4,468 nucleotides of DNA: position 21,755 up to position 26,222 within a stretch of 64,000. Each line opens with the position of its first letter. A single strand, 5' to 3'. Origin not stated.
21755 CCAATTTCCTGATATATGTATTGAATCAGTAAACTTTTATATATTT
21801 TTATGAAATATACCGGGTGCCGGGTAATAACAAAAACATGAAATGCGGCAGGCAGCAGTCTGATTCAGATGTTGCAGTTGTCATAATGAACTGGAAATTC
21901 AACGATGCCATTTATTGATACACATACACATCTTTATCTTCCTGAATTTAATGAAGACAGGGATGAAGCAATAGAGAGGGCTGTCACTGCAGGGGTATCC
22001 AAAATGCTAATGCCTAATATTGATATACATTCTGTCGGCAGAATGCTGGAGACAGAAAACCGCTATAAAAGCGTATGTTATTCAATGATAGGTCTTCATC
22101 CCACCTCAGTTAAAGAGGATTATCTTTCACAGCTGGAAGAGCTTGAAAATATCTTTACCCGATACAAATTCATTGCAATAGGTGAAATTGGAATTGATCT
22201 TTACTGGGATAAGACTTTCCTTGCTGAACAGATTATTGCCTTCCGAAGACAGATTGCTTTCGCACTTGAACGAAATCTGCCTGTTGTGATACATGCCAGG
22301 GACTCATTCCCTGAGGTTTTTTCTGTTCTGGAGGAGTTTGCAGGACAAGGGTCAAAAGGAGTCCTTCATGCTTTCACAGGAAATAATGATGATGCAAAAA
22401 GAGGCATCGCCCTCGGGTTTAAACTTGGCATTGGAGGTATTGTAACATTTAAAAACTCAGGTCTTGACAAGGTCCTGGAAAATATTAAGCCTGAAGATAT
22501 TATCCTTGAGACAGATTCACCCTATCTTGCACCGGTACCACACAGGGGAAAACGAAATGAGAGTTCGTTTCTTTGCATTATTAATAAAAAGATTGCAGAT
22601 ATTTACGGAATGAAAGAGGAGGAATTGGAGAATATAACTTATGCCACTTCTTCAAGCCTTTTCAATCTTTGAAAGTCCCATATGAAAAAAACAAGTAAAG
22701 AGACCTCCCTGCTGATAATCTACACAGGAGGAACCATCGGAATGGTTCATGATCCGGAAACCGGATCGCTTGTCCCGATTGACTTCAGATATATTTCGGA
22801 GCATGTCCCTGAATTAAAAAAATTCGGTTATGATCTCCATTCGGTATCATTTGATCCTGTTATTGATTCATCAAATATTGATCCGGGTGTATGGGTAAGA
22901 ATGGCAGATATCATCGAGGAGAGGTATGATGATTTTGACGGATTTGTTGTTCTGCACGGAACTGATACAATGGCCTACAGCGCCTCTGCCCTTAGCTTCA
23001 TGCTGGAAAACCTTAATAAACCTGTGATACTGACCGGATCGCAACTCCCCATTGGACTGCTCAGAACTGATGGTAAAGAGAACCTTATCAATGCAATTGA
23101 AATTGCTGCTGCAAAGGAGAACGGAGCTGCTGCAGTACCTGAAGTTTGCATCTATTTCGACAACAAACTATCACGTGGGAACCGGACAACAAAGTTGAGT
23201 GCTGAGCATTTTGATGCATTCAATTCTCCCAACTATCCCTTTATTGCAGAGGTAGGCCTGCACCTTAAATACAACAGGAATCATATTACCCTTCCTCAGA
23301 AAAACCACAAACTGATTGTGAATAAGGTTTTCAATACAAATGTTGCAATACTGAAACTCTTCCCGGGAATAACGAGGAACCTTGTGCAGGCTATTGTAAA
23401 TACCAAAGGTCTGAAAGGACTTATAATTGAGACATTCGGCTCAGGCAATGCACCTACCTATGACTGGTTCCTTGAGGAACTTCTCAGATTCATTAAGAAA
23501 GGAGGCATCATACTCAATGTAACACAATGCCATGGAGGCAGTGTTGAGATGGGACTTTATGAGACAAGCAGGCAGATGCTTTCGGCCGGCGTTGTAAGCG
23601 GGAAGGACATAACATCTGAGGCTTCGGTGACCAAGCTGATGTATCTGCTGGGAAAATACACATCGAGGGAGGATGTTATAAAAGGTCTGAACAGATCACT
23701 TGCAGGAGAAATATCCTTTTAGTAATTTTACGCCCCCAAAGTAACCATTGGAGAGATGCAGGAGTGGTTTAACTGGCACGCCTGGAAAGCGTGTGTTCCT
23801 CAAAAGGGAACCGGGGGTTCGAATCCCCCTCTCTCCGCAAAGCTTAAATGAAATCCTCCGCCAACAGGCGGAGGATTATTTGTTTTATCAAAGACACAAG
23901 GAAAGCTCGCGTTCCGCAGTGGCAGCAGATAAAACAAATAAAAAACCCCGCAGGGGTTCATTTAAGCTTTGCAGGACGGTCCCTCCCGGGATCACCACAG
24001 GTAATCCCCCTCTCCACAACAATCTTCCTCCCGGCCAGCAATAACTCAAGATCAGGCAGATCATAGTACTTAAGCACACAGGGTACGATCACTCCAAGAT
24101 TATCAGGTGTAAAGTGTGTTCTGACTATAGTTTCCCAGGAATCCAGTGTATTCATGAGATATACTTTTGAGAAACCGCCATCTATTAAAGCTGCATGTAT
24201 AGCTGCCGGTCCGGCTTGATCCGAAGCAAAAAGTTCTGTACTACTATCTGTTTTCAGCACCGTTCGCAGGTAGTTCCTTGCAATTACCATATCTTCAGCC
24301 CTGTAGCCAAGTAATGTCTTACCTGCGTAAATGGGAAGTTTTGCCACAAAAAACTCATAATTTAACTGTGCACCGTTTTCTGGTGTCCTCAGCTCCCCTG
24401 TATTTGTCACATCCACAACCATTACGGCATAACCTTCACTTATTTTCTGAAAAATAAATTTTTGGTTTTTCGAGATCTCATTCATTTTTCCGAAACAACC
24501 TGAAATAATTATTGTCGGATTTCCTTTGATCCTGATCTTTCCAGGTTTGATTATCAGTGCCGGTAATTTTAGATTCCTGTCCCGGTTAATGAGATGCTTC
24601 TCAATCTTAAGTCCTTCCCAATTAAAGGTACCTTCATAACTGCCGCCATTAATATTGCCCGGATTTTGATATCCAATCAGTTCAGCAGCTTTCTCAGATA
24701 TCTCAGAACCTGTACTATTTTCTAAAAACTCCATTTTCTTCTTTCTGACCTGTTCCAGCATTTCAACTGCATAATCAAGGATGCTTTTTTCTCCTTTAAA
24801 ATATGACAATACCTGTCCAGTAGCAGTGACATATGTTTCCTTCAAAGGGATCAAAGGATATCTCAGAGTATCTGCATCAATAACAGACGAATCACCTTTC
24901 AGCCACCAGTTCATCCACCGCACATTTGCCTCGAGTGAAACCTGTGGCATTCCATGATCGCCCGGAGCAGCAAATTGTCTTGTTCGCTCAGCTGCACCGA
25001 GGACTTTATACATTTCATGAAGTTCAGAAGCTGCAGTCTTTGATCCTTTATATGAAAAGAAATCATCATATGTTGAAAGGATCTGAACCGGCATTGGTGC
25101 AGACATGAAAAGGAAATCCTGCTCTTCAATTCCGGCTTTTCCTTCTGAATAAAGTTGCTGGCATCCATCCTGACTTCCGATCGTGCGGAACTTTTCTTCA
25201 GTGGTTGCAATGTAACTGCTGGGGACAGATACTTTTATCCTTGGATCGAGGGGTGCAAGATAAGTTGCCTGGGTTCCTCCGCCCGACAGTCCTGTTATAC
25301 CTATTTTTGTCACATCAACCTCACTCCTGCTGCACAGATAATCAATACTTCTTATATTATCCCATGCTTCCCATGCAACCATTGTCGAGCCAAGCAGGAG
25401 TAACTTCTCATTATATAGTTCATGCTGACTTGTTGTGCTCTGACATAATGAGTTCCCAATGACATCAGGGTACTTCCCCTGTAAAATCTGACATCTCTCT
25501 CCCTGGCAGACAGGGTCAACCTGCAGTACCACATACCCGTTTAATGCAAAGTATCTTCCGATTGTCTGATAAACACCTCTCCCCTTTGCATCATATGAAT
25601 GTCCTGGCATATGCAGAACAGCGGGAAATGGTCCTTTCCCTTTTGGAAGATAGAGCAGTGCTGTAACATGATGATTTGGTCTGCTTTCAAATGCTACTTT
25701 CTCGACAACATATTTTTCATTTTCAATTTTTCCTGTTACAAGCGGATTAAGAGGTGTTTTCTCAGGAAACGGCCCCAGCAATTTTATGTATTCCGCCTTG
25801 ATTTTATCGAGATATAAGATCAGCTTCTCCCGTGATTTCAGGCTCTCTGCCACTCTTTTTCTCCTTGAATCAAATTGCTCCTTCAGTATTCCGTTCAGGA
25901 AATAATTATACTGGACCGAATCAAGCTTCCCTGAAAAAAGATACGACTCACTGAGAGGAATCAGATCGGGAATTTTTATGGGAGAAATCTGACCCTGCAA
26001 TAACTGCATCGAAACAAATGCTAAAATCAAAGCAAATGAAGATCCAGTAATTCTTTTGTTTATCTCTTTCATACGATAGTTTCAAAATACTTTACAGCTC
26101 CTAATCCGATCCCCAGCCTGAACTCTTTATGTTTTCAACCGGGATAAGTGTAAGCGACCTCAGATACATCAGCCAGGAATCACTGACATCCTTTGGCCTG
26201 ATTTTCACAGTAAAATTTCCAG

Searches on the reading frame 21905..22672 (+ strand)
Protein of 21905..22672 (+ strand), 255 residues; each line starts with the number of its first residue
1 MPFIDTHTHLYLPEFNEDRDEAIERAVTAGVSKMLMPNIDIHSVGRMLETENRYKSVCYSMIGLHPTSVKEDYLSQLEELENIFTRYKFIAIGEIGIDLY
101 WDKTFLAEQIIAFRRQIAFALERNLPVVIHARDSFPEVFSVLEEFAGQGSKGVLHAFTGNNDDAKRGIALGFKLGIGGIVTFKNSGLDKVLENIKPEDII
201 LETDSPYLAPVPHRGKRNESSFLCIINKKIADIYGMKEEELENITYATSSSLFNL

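Call 77: search_protein_families(library=pfam, proteins=[window:21905-22672:+], max_evalue=0.0001)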
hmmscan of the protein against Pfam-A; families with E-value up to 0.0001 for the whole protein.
window:21905-22672:+ (255 aa): 1 family
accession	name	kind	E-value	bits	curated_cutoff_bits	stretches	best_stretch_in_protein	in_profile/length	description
PF01026.27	TatD_DNase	-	7.9e-69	232.3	27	1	4-254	1-253/253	TatD related DNase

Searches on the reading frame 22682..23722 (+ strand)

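Call 77: search_protein_families(library=pfam, proteins=[window:22682-23722:+], max_evalue=0.0001)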
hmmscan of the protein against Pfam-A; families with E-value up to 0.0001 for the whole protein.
window:22682-23722:+ (346 aa): 2 families
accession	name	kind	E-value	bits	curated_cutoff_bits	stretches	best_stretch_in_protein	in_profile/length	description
PF00710.25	Asparaginase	-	4.7e-62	209.4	22.5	1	10-201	2-191/193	Asparaginase, N-terminal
PF17763.6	Asparaginase_C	-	1.2e-31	109.5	34.6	1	220-332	1-110/114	Glutaminase/Asparaginase C-terminal domain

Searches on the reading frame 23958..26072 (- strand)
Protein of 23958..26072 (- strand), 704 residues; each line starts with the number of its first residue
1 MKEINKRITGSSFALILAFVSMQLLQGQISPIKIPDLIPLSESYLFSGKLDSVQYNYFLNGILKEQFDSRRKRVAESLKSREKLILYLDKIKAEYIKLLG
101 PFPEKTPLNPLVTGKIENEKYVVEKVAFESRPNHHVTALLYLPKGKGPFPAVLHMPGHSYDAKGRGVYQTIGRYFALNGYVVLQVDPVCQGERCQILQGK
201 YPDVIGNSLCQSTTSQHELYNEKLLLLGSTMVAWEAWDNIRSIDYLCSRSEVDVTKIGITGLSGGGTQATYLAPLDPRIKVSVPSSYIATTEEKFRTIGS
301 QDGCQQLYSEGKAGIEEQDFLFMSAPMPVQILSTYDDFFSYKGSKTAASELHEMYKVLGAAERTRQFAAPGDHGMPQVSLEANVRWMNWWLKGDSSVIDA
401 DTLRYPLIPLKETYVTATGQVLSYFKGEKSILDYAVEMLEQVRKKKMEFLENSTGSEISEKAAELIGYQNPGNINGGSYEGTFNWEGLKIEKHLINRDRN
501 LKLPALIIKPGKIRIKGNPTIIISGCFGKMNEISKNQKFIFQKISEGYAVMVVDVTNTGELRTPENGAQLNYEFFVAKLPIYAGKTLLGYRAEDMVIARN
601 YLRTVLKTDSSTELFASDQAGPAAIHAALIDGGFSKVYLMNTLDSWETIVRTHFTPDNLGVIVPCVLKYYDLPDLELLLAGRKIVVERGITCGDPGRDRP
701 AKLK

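Call 9: search_protein_families(library=pfam, proteins=[window:23958-26072:-], max_evalue=0.001)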
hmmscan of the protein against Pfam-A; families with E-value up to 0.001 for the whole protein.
window:23958-26072:- (704 aa): 5 families
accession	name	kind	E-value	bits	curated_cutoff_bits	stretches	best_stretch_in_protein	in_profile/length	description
PF12715.13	Abhydrolase_7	-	4e-09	36.6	21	0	83-299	47-269/388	Abhydrolase family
PF22244.2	GCE_fung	-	2.6e-07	31.1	27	1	218-298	69-148/231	Glucuronyl esterase, fungi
PF05448.18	AXE1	-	8.1e-07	28.5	21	1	124-284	57-205/321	Acetyl xylan esterase (AXE1)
PF01738.24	DLH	-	0.00012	22.2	21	0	138-284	3-126/217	Dienelactone hydrolase family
PF02129.25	Peptidase_S15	-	0.00014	22.1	23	0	137-188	6-60/262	X-Pro dipeptidyl-peptidase (S15 family)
